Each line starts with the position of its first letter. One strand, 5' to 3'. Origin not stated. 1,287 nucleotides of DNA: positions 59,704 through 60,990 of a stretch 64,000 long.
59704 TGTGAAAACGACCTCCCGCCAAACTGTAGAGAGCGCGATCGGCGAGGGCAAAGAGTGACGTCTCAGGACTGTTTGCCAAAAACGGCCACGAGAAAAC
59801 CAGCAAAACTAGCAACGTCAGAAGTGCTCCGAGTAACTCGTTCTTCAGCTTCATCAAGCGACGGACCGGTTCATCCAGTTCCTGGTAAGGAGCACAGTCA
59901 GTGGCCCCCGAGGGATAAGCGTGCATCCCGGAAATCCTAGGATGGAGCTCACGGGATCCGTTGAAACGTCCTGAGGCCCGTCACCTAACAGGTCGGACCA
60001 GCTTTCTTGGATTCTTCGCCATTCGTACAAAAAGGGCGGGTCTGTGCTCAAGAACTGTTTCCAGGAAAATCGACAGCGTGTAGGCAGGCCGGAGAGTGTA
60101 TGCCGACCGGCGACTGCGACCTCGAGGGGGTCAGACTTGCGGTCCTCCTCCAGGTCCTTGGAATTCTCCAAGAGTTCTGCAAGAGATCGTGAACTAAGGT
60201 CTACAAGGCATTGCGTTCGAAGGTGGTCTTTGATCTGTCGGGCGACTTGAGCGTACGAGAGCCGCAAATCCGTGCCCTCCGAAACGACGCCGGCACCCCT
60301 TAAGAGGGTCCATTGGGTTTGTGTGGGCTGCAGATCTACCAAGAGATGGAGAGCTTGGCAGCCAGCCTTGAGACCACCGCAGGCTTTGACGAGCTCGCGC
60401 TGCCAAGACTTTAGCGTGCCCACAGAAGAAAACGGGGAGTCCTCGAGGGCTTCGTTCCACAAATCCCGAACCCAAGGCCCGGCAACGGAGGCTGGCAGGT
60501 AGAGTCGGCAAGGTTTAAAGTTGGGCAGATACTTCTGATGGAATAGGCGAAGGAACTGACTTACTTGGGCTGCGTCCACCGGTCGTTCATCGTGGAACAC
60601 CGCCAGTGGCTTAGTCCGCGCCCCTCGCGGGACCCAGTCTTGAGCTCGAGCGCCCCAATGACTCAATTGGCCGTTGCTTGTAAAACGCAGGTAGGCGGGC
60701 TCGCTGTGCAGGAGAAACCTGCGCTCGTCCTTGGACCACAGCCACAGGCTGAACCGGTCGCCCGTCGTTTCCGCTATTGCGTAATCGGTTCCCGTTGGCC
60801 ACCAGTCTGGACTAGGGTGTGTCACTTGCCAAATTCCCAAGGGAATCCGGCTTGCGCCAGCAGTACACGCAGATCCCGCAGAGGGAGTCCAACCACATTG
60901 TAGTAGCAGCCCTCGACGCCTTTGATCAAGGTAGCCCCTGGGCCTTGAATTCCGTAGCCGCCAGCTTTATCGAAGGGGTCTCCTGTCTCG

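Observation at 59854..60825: MreB-position gene encodes an actin-fold-like protein with all three nucleotide-binding motifs degenerate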

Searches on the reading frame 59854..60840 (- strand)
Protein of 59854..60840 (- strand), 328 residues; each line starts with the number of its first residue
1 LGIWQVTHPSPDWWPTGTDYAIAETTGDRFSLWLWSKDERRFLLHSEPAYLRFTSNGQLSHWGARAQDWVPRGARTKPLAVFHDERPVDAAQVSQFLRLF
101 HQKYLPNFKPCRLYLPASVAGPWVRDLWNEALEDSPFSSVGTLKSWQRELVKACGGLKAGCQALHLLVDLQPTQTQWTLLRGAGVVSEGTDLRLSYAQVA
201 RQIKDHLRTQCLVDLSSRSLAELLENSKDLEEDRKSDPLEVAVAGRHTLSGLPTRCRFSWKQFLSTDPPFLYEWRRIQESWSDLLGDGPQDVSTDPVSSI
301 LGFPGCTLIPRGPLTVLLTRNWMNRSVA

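Call 3: search_protein_families(library=pfam, proteins=[window:59854-60840:-], max_evalue=1)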
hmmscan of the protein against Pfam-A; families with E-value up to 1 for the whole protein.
window:59854-60840:- (328 aa): 0 families

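Call 4: search_solved_structures(query=window:59854-60840:-, max_evalue=10, show_alignments=3)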
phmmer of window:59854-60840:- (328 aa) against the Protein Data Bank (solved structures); distinct sequences matched with E-value up to 10: 0.

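Call 5: find_homologous_proteins(query=window:59854-60840:-, max_evalue=0.001)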
Query window:59854-60840:- (328 aa): 1 proteins with E <= 0.001 among 2707 candidates.
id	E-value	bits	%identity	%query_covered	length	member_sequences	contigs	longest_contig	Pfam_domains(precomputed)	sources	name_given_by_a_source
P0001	1.4e-160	552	75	97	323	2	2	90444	-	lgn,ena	-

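Call 7: find_encoding_contigs(protein=P0001, flank=10000, max_places=6)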
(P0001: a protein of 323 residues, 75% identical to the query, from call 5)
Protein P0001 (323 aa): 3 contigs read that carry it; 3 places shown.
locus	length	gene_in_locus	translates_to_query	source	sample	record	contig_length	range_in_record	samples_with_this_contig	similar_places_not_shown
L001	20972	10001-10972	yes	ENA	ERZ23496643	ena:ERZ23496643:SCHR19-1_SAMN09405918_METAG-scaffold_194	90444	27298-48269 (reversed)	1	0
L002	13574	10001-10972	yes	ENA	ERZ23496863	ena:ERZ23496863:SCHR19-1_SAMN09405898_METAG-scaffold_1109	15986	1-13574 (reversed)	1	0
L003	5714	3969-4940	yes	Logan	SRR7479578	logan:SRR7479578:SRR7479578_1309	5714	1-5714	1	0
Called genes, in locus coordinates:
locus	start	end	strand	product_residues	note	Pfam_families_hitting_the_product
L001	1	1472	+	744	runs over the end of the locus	-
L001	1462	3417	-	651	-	-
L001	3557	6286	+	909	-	PF00311:PEPcase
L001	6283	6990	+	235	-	-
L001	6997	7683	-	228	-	-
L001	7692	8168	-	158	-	-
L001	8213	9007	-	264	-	PF01790:LGT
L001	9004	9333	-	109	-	PF01381:HTH_3 (faint)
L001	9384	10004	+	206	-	PF02545:Maf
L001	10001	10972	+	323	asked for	-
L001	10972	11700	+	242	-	PF04085:MreC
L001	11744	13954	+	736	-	PF03717:PBP_dimer, PF00905:Transpeptidase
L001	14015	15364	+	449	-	PF00091:Tubulin, PF12327:FtsZ_C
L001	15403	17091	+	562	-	PF14716:HHH_8, PF14520:HHH_5 (faint), PF02811:PHP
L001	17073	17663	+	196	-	PF02245:Pur_DNA_glyco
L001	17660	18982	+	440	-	PF12704:MacB_PCD, PF02687:FtsX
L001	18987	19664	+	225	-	PF00005:ABC_tran, PF13304:AAA_21 (faint)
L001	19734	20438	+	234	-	PF12773:DZR (weak)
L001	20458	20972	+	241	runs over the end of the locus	PF00005:ABC_tran, PF13304:AAA_21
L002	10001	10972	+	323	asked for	-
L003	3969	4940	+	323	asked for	-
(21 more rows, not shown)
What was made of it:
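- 60822..60825 (-): GTGA overlap: the X start codon overlaps the maf stop codon. The same 4-nt overlap occurs in L001 (call 7).
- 59852..59856 (-): TGATG overlap: the X stop codon overlaps the mreC start codon. The same 1-nt overlap occurs in L001 (call 7).
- Checked: The orthologue P0001 has the same 4-nt and 1-nt overlaps and the same length of 323 aa (call 7).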

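Call 19: search_protein_families(library=ncbifam, proteins=[window:59854-60840:-, P0001], max_evalue=10)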
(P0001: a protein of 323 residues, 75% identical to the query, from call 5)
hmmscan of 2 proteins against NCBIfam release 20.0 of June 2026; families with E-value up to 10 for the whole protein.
window:59854-60840:- (328 aa): 0 families

P0001 (323 aa): 0 families
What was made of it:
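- Checked: Pfam, NCBIfam and PDB give 0 hits (calls 3, 4, 19).
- Tried and rejected: Single-sequence searches of X against Pfam, NCBIfam and PDB sequences gave nothing (calls 3, 4, 19).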

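Call 20: search_protein_representatives(alignment_id=A1)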
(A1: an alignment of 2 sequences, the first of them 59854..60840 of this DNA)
Query: 2 sequences, 328 profile positions. Proteins with E-value up to 0.001 (for the whole library): 10; up to 1e-10: 7; up to 1e-30: 3. The best 10 are listed.
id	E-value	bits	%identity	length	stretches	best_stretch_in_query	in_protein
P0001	1.3e-211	717.8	-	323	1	8-328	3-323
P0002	4.5e-37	144.1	-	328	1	9-281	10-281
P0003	3.8e-31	124.6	-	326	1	8-286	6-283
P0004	1.8e-30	122.4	-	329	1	7-320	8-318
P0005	6.9e-24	100.8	-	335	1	9-298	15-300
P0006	3.3e-12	62.4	-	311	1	11-279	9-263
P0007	3.6e-12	62.2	-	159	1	173-280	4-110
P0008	3.4e-08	49.2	-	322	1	25-278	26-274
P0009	8.3e-07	44.6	-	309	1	12-260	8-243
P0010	2.7e-05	39.7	-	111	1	7-91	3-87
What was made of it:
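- Tried and rejected: The exhaustive HMMER search of 1.84e9 representatives found 10 (call 20).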

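Call 22: predict_structure(alignment_id=A1)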
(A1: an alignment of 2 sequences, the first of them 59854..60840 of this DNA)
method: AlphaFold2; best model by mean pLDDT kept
length: 328 residues; sequences in the alignment: 2
mean_pLDDT: 33.6   pTM: 0.25
mean pLDDT of the five models: 33.6, 31.7, 30.2, 29.6, 26.7
residues with pLDDT >= 90: 0; 70-90: 0; 50-70: 0; < 50: 328
segments of 3 or more residues with pLDDT < 50: 1-328
pLDDT, mean of each block of 10 residues (from residue 1): 25 37 40 44 40 37 40 38 36 44 41 35 38 33 41 37 32 31 30 32 32 32 32 31 27 27 31 32 32 30 24 23 25
secondary structure, 60 per line:
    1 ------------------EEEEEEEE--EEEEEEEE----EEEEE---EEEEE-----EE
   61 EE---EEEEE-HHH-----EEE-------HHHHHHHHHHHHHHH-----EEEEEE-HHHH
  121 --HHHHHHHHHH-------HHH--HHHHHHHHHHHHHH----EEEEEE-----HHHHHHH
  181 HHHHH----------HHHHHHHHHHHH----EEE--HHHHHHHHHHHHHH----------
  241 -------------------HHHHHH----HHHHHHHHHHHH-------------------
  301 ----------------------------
elements in order: E19-26 E29-36 E41-45 E49-53 E59-62 E66-70 E80-82 H90-104 E110-115 H117-120 H123-132 H145-158 E163-168 H174-185 H196-207 E212-214 H217-230 H260-265 H270-281
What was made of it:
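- Tried and rejected: AF2 with a 2-sequence alignment failed, pLDDT 33.6 (call 22).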

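Call 25: search_solved_structures(query=A2, max_evalue=10, show_alignments=3)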
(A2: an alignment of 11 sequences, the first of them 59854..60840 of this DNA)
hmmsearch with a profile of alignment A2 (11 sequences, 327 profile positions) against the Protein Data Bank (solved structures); distinct sequences matched with E-value up to 10: 9.
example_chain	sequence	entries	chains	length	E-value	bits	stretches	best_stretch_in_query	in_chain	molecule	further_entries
7zpt_M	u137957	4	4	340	0.00012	24.6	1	189-261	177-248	Cell shape-determining protein MreB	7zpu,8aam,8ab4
8azg_M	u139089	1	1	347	0.00012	24.5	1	189-261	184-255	Cell shape-determining protein MreB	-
4czf_A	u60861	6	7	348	0.00042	22.8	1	43-260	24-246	ROD SHAPE-DETERMINING PROTEIN MREB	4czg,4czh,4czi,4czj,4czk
4czl_A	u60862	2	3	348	0.00043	22.7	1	43-260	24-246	ROD SHAPE-DETERMINING PROTEIN MREB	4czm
4cze_A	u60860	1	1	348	0.00077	21.9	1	43-260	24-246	ROD SHAPE-DETERMINING PROTEIN MREB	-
7bvy_A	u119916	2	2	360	0.0085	18.5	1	164-260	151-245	Cell shape determining protein MreB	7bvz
1jce_A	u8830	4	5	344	0.16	14.3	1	194-257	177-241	ROD SHAPE-DETERMINING PROTEIN MREB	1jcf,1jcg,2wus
8z11_j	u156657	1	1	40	1.1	11.6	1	258-287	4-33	Photosystem I reaction center subunit IX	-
5jqp_B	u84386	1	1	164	1.8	10.9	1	234-269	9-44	Glucosidase 2 subunit beta-like protein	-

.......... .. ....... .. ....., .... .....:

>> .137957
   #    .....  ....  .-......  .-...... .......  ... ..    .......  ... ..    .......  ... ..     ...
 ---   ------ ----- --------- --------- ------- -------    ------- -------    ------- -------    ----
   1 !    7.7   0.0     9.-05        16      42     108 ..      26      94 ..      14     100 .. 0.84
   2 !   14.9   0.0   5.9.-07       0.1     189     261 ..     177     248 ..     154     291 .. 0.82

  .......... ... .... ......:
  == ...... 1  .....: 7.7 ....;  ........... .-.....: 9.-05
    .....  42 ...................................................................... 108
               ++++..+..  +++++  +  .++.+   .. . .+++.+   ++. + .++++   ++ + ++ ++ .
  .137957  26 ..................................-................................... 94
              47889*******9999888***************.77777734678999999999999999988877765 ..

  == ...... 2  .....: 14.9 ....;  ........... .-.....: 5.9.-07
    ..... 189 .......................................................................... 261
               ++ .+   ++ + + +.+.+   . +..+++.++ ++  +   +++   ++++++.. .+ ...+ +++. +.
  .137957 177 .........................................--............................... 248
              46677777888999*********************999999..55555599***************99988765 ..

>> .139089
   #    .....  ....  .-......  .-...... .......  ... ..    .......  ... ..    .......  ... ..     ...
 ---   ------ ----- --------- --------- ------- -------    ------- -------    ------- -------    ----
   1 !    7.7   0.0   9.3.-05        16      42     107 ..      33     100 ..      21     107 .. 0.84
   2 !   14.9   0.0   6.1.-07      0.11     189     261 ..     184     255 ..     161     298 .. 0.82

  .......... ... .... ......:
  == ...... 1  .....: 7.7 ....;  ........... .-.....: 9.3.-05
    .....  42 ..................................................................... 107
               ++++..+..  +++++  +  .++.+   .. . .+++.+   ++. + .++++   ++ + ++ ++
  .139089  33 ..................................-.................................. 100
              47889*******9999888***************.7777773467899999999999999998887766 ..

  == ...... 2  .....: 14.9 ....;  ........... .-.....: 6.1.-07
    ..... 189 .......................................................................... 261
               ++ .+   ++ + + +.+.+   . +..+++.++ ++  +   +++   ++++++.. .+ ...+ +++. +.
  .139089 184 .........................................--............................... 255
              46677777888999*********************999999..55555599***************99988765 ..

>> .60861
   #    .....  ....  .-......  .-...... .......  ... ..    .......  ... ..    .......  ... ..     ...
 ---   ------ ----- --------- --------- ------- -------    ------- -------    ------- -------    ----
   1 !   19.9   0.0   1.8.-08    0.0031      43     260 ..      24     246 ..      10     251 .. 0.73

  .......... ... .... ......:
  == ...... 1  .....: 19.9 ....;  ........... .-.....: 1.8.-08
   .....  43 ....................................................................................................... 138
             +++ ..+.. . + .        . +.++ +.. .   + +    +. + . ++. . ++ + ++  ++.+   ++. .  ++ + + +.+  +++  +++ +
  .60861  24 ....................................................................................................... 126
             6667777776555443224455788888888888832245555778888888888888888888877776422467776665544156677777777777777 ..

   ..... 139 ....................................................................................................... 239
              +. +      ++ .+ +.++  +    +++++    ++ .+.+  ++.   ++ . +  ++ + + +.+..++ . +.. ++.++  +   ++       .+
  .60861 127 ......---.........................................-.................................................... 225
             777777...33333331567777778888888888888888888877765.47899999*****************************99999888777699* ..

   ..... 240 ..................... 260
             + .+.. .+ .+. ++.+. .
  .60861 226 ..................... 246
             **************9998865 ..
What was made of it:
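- Checked: PDB search returns MreB only, E=1.2e-4 to 0.16, query 43-260 against MreB 24-246 (call 25).
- Family profile against the PDB returns only MreB, collinear (call 25).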

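Call 27: find_homologous_proteins(query=A2, max_evalue=0.001)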
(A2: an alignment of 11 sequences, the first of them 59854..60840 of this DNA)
Query A2 (11 sequences) (328 aa, profile of the alignment): 2 proteins with E <= 0.001 among 8000 candidates.
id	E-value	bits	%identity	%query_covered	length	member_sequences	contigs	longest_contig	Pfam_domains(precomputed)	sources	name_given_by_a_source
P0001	3.4e-122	426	75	97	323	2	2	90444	-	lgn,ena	-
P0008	1.2e-88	315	28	62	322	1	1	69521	-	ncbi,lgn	-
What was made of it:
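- Tried and rejected: The word-indexed homologue search found only 1-2 relatives (calls 5, 27).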

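Call 29: find_encoding_contigs(protein=P0008, flank=10000, max_places=4)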
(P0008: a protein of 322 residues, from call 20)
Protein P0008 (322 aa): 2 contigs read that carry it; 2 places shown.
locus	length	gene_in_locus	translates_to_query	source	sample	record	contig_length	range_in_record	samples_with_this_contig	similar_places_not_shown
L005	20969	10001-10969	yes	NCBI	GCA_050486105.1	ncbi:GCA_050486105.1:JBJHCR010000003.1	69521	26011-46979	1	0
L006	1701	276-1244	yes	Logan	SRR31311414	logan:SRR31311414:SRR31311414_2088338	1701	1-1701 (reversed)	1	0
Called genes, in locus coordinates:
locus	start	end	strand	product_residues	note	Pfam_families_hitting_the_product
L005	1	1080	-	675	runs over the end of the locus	-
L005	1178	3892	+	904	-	PF00311:PEPcase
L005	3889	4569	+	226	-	-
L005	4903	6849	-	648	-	-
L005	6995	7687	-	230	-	-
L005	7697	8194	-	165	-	-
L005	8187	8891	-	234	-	PF01790:LGT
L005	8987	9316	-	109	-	-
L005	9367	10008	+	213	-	PF02545:Maf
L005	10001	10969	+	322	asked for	-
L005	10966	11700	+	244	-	PF04085:MreC (faint)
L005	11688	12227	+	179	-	-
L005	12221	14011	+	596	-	PF03717:PBP_dimer, PF00905:Transpeptidase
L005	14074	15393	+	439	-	-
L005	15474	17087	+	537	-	PF14716:HHH_8, PF02811:PHP (weak)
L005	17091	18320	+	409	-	PF12704:MacB_PCD, PF02687:FtsX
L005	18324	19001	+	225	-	PF00005:ABC_tran, PF13304:AAA_21 (faint)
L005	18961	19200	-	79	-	-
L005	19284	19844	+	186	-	-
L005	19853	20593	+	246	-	PF00005:ABC_tran, PF13304:AAA_21 (weak)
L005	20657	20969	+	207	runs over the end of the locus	-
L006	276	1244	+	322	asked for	-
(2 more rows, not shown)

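Call 34: find_encoding_contigs(protein=P0002, flank=10000, max_places=3)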
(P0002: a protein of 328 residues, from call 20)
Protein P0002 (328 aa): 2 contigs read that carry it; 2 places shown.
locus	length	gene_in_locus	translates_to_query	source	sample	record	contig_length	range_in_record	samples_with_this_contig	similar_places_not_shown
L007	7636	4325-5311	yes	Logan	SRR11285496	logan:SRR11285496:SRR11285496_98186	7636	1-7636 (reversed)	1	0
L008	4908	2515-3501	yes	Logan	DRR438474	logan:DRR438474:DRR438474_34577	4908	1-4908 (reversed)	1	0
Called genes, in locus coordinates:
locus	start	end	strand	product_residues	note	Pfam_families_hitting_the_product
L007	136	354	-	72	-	-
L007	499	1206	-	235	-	-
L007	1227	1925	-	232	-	-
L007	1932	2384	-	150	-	-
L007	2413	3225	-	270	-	PF01790:LGT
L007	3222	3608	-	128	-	-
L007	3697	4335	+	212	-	PF02545:Maf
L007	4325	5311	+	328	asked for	-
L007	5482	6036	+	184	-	PF04085:MreC (weak)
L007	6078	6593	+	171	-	-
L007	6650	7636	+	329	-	?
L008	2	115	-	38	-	?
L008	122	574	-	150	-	-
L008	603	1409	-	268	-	PF01790:LGT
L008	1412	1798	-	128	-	-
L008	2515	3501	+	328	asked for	-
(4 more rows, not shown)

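Call 35: find_encoding_contigs(protein=P0006, flank=10000, max_places=3)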
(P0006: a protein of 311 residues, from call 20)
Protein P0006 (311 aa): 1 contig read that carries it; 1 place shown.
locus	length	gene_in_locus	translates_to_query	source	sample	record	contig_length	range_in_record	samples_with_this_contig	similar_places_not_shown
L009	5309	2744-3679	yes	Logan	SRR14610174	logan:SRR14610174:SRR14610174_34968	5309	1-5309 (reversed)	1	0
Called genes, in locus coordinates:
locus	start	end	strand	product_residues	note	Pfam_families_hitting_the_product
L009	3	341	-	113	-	?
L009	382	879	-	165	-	-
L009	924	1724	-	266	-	PF01790:LGT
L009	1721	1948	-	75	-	PF13560:HTH_31 (weak)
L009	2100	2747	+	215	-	PF02545:Maf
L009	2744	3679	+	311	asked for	-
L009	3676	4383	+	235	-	PF04085:MreC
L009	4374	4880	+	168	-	-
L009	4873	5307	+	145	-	?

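Call 36: predict_structure(alignment_id=A2)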
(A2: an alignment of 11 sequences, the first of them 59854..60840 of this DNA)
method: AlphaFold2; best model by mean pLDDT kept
length: 328 residues; sequences in the alignment: 11
mean_pLDDT: 82.8   pTM: 0.77
mean pLDDT of the five models: 82.8, 82.4, 81.5, 80.2, 79.2
residues with pLDDT >= 90: 134; 70-90: 148; 50-70: 26; < 50: 20
segments of 3 or more residues with pLDDT < 50: 1-7, 289-299
pLDDT, mean of each block of 10 residues (from residue 1): 44 81 89 88 92 91 90 75 89 95 88 84 87 90 90 83 87 91 88 92 94 91 83 64 93 92 88 86 63 42 71 80 70
secondary structure, 60 per line:
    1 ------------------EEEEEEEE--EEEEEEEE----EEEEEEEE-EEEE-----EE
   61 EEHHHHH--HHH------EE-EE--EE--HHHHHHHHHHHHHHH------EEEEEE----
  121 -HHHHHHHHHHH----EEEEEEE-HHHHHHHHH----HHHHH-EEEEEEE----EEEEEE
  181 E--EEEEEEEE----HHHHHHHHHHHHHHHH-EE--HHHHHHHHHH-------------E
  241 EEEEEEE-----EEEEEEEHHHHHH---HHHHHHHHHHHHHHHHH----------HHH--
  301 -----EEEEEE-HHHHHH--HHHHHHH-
elements in order: E19-26 E29-36 E41-48 E50-53 E59-62 H63-67 H90-104 E111-116 H122-132 E137-143 H145-153 H158-162 E164-170 E175-181 E184-191 H196-211 H217-226 E240-247 E253-259 H260-265 H269-285 E306-311 H313-318 H321-327
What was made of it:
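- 59854..60825 (-): Gene X: a 323-aa MreB-derived actin-fold protein without nucleotide-binding motifs. GTG start; an alternative TTG start lies at 60840. AF2 pLDDT 82.8 (call 36).
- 60736..60786 (-): Phosphate-1 hairpin equivalent, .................. MreB D16 is kept as E24; G18, T19 and N21 are lost. Strands 19-26 and 29-36 in the model (call 36).
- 60298..60348 (-): Phosphate-2 hairpin equivalent, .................. The GGG loop and the T-x-E catalytic pair are lost. W177 is invariant in the family. Strands 164-170 and 175-181 in the model (call 36).
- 59887..59928 (-): Adenosine-motif equivalent, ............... MreB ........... is reduced to a single conserved Gly (G312). Strand 306-311 followed by helix 313-318 in the model (call 36).
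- Checked: The adenosine equivalent is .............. (strand 306-311 then a helix in the model, call 36).
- AF2 pLDDT 82.8, pTM 0.77 (call 36). The hairpin geometry of both phosphate loops is kept in the model (call 36). The predicted fold is confident (call 36).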

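Call 38: fold_search(model_id=the predicted structure, library=pdb)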
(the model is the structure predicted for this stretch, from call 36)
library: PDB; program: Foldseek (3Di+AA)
matches with E <= 10: 1658; with E <= 0.001: 783
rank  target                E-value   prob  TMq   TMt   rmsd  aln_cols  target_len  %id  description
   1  9a51_A                4.7e-16  1.00  0.55  0.55   6.6       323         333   15  Integrative model of MBL-YTXH by crosslinking MS and deep learning (released 2024-09-18)
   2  7bvy                  5.0e-16  1.00  0.54  0.54   7.7       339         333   13  Crystal structure of MreB 5 of Spiroplasma citri bound to AMPPNP (released 2020-10-14)
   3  4czi                  8.4e-16  1.00  0.52  0.54   8.4       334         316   15  C. crescentus MreB, single filament, empty (released 2014-06-11)
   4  9a5t_B                8.9e-16  1.00  0.55  0.54   6.5       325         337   14  Integrative model of MBL-MREB by crosslinking MS and deep learning (released 2024-09-18)
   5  7e1g_A                1.1e-15  1.00  0.55  0.54   6.9       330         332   11  Structure of MreB3 from Spiroplasma eriocheiris (released 2022-02-16)
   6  4czk                  1.3e-15  1.00  0.54  0.55   8.3       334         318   15  C. crescentus MreB, single filament, AMPPNP, MP265 inhibitor (released 2014-06-11)
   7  4czj_A                1.7e-15  1.00  0.54  0.56   6.6       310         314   16  C. crescentus MreB, double filament, AMPPNP (released 2014-06-11)
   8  7e1g_B                1.8e-15  1.00  0.55  0.54   6.9       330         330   11  Structure of MreB3 from Spiroplasma eriocheiris (released 2022-02-16)
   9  7e1c                  2.1e-15  1.00  0.55  0.55   7.0       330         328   10  Structure of MreB3 from Spiroplasma eriocheiris (released 2022-02-16)
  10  4cze                  2.5e-15  1.00  0.52  0.53   8.8       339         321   15  C. crescentus MreB, double filament, empty (released 2014-06-11)
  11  4czj_B                2.8e-15  1.00  0.50  0.52   8.0       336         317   15  C. crescentus MreB, double filament, AMPPNP (released 2014-06-11)
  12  4czm_A                3.4e-15  1.00  0.52  0.51   6.7       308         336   16  C. crescentus MreB, monomeric, AMPPNP (released 2014-08-13)
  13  7bvz                  3.6e-15  1.00  0.54  0.54   6.9       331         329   13  Crystal structure of MreB5 of Spiroplasma citri bound to ADP (released 2020-10-14)
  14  4czf                  5.1e-15  1.00  0.53  0.53   9.7       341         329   16  C. crescentus MreB, single filament, ADP (released 2014-06-11)
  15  2wus_A                5.7e-15  1.00  0.53  0.53   7.8       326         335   15  Bacterial actin MreB assembles in complex with cell shape protein RodZ (released 2010-06-30)
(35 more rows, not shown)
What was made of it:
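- On MreB/Mbl (PF06723): Foldseek top 25 matches are all MreB, E=5e-16 to 5e-14, TM about 0.55 (call 38).
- On Pseudoenzyme (pseudo-ATPase) derived from an active family: Fold (calls 36, 38).
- Closest known: Canonical MreB. Same: Same fold; the best structural matches are MreB (call 38).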
